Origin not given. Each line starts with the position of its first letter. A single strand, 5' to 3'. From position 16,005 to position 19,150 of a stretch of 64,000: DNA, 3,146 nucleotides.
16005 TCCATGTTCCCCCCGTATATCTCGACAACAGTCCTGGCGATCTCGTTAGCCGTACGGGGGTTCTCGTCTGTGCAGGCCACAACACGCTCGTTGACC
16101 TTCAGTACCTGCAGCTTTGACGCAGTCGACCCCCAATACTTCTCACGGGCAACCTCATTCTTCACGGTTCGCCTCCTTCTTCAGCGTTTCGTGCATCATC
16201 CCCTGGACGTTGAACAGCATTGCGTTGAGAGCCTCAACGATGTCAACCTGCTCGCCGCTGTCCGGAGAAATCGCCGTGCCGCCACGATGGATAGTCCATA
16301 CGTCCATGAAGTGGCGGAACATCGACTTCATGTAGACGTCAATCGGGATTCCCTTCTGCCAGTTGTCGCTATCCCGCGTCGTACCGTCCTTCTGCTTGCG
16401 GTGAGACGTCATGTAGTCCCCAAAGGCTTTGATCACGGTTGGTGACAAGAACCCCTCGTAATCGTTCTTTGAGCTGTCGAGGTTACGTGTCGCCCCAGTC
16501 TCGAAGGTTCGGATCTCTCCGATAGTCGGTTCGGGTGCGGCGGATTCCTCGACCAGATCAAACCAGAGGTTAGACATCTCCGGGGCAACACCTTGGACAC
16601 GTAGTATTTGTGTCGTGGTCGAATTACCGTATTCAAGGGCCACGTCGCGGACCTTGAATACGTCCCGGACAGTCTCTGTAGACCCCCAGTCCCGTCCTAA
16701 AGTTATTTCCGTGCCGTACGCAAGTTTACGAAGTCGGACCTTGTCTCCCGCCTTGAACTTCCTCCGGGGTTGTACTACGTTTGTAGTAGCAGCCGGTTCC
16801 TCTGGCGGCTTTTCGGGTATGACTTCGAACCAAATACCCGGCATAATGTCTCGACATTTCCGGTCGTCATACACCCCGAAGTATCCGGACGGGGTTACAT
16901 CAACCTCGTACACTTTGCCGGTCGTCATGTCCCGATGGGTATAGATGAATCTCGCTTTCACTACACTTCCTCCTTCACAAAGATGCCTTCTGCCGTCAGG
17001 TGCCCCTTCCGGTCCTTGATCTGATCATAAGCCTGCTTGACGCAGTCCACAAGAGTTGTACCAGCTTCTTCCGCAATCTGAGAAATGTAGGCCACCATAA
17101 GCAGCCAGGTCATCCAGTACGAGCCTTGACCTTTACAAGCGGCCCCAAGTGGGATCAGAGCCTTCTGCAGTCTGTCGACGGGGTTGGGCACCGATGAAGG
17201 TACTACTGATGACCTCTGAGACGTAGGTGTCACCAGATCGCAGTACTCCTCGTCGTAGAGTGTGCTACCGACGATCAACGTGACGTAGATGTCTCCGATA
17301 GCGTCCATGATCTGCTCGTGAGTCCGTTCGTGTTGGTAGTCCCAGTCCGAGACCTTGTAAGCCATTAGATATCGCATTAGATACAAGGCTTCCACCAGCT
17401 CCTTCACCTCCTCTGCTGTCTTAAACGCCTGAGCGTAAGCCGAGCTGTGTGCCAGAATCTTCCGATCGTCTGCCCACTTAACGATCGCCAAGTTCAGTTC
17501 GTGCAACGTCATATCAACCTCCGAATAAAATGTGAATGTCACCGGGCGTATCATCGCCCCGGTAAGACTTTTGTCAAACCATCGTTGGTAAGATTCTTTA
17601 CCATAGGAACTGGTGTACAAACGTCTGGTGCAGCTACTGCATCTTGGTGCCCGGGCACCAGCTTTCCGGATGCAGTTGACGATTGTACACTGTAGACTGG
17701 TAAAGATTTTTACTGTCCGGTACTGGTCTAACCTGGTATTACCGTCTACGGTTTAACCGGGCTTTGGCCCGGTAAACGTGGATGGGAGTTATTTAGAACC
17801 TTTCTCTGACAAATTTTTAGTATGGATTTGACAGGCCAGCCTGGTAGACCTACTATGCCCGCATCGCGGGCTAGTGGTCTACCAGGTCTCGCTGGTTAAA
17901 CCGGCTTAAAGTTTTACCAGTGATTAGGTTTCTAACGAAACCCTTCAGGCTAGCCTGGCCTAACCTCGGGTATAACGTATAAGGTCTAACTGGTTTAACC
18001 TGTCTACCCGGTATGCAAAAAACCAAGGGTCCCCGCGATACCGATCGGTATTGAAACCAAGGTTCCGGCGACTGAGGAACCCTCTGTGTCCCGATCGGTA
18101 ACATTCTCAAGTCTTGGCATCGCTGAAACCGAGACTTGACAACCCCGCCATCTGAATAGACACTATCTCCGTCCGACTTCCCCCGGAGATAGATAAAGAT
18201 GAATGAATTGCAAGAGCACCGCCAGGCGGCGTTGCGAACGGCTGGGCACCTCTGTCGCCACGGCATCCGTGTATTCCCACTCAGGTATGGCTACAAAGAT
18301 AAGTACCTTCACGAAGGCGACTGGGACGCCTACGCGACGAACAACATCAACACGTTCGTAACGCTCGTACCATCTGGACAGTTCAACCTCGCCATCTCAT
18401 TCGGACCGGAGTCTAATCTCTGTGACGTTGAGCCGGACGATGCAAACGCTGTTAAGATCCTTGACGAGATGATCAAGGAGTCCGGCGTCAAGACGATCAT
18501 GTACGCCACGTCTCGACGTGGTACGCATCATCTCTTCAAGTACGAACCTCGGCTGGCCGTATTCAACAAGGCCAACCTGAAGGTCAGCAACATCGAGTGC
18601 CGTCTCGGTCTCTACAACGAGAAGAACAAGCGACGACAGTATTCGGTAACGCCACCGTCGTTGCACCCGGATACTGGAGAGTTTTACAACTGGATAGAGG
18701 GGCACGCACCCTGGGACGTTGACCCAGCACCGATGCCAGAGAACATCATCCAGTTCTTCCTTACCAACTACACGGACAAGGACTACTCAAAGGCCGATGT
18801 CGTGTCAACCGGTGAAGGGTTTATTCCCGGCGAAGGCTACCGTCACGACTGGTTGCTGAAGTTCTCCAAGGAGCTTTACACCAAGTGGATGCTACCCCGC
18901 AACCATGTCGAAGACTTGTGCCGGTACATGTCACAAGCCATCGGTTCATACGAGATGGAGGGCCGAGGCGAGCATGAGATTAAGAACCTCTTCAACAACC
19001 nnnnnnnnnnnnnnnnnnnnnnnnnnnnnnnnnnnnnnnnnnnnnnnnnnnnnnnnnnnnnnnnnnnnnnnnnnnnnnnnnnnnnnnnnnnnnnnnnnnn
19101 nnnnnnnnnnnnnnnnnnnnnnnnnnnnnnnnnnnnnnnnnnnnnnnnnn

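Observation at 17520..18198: Palindrome-dense divergent control region with a consensus promoter buried in nested operator-like repeats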

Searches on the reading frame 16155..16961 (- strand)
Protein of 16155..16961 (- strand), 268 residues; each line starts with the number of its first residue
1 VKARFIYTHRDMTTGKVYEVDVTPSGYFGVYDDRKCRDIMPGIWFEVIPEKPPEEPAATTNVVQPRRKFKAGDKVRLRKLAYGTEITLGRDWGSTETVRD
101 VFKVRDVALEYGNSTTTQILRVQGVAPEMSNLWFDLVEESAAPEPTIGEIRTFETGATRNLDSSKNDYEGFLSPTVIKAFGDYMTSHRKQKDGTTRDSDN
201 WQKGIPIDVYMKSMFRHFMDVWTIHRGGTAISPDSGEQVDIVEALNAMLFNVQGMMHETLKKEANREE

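Call 9: search_protein_families(library=pfam, proteins=[window:16155-16961:-], max_evalue=0.01)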
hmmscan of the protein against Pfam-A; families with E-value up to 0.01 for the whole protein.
window:16155-16961:- (268 aa): 0 families

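Call 11: search_protein_families(library=phrogs, proteins=[window:16155-16961:-], max_evalue=0.001)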
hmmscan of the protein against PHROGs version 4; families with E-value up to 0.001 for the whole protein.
window:16155-16961:- (268 aa): 1 family
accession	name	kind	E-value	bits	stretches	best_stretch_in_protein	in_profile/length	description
phrog_18716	-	unknown function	5.2e-06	27.7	1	148-219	6-71/114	-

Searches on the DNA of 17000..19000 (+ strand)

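Call 7: search_dna_similar(query=window:17000-19000:+, collection=phages, mode=distant, max_rows=30)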
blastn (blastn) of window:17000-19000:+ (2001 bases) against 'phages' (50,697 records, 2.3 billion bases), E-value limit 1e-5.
No match.

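Call 69: search_rna_families(source=window, start=17400, end=18300, threshold=evalue, max_evalue=5)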
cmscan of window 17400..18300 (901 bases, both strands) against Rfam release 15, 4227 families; matches with E-value up to 5: 0.
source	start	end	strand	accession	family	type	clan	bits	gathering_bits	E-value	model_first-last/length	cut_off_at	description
